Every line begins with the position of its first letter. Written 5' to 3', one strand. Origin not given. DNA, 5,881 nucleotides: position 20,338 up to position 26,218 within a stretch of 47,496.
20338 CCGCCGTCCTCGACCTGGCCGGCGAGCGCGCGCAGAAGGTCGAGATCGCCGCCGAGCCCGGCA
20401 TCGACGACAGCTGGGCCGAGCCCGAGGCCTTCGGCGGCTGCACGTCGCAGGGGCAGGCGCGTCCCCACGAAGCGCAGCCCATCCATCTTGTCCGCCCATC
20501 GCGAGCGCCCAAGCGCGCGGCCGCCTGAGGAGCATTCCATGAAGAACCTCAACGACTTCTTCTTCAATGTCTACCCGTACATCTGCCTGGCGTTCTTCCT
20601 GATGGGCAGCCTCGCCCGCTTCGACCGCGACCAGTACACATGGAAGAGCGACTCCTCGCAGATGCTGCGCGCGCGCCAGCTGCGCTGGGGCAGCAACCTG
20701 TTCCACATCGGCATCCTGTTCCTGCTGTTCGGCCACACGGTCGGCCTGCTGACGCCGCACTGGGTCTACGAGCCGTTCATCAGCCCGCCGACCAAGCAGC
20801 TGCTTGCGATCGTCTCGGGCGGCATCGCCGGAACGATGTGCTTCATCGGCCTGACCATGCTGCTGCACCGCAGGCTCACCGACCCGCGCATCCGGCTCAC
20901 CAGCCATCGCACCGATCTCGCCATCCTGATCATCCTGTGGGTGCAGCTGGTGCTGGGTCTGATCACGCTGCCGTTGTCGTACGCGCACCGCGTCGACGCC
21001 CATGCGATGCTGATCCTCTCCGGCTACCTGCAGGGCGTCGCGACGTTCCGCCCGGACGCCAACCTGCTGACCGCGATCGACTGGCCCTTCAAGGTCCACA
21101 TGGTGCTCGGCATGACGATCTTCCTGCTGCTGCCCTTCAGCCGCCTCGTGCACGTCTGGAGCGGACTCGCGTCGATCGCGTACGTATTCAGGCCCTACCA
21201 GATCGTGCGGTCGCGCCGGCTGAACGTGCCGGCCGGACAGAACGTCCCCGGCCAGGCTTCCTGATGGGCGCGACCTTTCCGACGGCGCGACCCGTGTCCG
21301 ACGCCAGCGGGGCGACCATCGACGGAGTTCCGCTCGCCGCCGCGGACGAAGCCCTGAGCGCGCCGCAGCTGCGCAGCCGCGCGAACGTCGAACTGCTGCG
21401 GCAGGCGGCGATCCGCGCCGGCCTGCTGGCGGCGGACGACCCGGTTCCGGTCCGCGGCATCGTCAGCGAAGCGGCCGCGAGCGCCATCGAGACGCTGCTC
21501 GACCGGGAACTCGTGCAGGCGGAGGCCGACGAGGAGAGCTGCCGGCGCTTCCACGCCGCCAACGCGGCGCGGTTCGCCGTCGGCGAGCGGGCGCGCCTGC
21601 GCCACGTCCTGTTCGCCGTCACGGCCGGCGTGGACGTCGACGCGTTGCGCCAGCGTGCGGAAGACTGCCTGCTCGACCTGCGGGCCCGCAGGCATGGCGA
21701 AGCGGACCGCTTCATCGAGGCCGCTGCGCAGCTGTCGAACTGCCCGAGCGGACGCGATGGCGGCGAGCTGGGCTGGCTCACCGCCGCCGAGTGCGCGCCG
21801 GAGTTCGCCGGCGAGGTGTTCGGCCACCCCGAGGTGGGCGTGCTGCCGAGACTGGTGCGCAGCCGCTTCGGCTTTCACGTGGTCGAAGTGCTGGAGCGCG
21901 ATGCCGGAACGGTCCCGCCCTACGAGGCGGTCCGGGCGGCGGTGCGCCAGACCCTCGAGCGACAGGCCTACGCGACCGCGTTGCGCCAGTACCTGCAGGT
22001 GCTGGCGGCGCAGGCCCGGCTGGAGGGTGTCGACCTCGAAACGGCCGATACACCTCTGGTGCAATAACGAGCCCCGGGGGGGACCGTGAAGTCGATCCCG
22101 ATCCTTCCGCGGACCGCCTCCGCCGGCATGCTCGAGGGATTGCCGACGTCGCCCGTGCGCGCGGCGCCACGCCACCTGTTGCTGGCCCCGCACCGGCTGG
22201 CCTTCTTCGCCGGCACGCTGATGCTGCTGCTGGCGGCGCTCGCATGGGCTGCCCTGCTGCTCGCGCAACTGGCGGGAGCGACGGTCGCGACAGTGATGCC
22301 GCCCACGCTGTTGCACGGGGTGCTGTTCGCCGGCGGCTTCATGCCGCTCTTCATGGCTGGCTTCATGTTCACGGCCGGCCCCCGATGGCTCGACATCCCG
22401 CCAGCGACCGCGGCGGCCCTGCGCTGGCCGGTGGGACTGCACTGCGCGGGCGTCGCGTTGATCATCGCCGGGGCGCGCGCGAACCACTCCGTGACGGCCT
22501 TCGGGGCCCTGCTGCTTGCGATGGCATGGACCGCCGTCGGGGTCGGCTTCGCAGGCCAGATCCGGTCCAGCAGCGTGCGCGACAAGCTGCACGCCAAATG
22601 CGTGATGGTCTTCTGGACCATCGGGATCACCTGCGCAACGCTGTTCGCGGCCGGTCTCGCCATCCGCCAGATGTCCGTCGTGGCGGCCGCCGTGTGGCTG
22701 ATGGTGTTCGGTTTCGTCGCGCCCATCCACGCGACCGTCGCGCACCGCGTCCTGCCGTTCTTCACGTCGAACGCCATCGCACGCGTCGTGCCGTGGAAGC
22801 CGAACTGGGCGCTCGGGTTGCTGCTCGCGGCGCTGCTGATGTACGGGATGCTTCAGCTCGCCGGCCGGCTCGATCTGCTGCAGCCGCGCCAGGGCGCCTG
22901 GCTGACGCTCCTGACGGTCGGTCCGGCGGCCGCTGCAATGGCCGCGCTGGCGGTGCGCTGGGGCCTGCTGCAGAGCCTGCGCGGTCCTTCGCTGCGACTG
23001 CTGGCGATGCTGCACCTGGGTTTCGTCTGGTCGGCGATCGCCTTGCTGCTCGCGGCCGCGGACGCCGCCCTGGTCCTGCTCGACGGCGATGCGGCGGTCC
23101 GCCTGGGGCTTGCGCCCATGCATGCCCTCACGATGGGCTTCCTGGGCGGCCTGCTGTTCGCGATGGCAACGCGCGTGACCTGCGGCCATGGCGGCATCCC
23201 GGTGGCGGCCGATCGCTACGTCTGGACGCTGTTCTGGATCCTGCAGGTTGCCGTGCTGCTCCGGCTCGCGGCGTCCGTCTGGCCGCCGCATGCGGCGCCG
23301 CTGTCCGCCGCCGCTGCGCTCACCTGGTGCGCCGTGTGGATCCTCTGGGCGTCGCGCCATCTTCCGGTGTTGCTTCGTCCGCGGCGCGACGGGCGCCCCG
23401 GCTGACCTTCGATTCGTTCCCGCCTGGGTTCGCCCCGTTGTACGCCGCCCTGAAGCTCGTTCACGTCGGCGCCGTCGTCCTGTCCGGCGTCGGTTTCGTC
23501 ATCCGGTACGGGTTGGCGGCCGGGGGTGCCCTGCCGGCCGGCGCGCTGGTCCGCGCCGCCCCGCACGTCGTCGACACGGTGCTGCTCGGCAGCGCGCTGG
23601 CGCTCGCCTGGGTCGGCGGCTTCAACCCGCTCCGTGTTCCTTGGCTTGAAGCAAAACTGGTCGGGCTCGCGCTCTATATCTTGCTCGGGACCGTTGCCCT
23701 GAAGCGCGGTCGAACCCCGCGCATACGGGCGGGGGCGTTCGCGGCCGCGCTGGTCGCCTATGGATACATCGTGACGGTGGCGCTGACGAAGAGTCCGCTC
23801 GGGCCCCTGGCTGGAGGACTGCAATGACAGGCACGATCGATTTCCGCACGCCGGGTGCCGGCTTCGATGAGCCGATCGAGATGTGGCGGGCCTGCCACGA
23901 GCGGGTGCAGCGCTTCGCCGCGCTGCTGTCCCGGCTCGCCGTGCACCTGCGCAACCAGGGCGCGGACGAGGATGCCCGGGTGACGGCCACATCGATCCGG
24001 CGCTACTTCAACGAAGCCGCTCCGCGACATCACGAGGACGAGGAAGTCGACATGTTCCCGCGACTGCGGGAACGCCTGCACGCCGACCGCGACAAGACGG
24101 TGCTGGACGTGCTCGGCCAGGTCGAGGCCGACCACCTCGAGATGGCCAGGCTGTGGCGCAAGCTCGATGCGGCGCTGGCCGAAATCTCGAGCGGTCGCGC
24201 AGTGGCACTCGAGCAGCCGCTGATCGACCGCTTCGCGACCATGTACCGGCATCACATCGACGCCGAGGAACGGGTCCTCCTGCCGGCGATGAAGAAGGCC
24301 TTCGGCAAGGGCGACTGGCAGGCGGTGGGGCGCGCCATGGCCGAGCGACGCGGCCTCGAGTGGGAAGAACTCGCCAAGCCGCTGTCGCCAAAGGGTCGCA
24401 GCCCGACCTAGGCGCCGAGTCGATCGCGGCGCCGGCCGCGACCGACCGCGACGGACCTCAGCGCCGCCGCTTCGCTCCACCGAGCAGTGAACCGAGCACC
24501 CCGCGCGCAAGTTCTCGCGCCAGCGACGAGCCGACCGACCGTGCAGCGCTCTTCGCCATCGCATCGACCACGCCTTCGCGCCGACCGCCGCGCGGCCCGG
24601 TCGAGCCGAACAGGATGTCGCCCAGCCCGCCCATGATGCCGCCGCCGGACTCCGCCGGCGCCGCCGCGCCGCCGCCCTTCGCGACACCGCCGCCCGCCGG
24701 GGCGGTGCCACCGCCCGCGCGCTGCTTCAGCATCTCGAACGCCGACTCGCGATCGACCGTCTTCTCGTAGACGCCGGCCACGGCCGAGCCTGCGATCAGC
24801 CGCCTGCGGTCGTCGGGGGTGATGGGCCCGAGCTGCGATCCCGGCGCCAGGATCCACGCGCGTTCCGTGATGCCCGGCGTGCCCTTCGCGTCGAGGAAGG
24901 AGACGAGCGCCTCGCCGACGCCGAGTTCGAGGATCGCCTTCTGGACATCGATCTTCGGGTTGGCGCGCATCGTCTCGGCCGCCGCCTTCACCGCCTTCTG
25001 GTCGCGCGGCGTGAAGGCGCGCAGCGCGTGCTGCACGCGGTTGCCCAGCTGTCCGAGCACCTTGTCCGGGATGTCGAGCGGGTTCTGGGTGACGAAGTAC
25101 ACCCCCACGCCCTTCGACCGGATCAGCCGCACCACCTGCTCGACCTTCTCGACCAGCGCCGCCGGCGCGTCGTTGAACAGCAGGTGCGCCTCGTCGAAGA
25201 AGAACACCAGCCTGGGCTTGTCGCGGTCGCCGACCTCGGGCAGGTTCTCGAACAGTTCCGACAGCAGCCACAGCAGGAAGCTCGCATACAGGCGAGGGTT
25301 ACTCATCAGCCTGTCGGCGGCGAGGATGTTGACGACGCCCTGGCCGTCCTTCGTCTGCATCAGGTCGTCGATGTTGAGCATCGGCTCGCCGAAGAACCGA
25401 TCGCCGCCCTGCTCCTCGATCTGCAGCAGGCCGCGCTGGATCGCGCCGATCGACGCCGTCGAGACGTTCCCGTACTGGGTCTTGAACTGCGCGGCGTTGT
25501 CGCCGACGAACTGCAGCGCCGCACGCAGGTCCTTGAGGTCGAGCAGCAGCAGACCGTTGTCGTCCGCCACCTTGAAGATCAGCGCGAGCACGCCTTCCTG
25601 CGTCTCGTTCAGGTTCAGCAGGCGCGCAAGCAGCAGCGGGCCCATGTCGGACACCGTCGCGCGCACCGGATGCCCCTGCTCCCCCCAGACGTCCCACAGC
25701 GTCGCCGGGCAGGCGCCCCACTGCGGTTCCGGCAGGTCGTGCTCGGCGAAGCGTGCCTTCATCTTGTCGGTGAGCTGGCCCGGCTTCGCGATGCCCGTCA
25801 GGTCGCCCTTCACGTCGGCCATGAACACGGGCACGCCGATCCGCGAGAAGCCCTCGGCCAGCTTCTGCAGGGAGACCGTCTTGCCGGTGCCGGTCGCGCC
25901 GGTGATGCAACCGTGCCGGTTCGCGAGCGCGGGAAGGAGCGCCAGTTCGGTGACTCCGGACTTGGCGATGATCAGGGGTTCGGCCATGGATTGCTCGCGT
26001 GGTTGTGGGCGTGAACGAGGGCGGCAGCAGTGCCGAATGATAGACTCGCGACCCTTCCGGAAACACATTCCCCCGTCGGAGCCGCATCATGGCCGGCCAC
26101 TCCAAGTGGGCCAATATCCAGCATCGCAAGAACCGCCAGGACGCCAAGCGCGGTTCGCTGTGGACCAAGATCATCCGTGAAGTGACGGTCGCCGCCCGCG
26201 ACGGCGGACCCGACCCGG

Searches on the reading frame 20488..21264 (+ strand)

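Call 62: search_protein_families(library=pfam, proteins=[window:20488-21264:+], max_evalue=0.00001)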
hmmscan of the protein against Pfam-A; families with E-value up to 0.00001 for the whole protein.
window:20488-21264:+ (258 aa): 1 family
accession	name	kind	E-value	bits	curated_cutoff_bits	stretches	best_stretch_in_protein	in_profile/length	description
PF02665.19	Nitrate_red_gam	-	8.7e-79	264.6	22.9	1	22-243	1-217/217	Nitrate reductase gamma subunit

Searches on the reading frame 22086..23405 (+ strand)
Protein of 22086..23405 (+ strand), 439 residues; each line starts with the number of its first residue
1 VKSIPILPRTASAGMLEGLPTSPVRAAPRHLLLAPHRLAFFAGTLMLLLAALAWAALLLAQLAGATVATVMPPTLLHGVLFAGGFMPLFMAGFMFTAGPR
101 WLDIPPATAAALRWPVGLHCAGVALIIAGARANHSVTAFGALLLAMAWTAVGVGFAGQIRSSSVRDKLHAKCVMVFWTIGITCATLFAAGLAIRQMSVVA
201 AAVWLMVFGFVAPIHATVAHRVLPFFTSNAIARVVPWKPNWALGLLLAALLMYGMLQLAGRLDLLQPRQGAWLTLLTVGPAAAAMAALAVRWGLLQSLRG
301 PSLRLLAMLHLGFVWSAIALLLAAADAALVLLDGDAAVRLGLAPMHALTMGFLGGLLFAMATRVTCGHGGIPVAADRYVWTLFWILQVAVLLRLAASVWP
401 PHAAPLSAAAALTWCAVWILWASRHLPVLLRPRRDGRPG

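Call 62: search_protein_families(library=pfam, proteins=[window:22086-23405:+], max_evalue=0.00001)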
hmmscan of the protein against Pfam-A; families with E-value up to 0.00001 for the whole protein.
window:22086-23405:+ (439 aa): 1 family
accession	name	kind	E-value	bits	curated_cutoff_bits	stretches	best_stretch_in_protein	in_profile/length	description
PF05940.17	NnrS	-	2e-55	189.1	28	1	31-433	2-371/371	NnrS protein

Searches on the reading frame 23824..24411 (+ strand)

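Call 62: search_protein_families(library=pfam, proteins=[window:23824-24411:+], max_evalue=0.00001)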
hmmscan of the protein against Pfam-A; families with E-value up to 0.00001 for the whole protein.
window:23824-24411:+ (195 aa): 1 family
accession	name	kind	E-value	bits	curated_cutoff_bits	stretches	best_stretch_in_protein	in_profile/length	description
PF01814.28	Hemerythrin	-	1.9e-16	61.1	25.3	1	17-155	2-126/127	Hemerythrin HHE cation binding domain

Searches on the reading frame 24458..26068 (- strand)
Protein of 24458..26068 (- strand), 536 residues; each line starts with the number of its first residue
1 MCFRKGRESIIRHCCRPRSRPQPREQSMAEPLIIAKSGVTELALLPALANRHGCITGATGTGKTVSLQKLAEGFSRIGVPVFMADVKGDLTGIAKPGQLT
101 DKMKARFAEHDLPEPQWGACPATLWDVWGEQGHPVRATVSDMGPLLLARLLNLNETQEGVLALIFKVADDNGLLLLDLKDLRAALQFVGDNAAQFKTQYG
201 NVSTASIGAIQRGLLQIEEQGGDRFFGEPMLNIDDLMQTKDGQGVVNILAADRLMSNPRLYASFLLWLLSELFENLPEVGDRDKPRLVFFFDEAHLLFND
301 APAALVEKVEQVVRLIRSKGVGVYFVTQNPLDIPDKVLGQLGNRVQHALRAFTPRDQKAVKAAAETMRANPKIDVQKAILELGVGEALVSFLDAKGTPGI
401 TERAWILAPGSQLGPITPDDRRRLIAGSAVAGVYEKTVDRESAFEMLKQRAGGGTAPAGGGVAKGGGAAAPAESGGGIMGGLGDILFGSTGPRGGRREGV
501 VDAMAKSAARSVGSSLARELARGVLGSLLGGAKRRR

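Call 62: search_protein_families(library=pfam, proteins=[window:24458-26068:-], max_evalue=0.00001)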
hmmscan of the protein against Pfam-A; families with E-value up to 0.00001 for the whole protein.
window:24458-26068:- (536 aa): 2 families
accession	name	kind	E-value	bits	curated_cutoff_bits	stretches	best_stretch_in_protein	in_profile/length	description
PF05872.18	HerA_C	-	4.8e-228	758.3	22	1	33-534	4-502/502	Helicase HerA-like C-terminal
PF01935.23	DUF87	-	3.7e-06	27.6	23.2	1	47-248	20-198/220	Helicase HerA, central domain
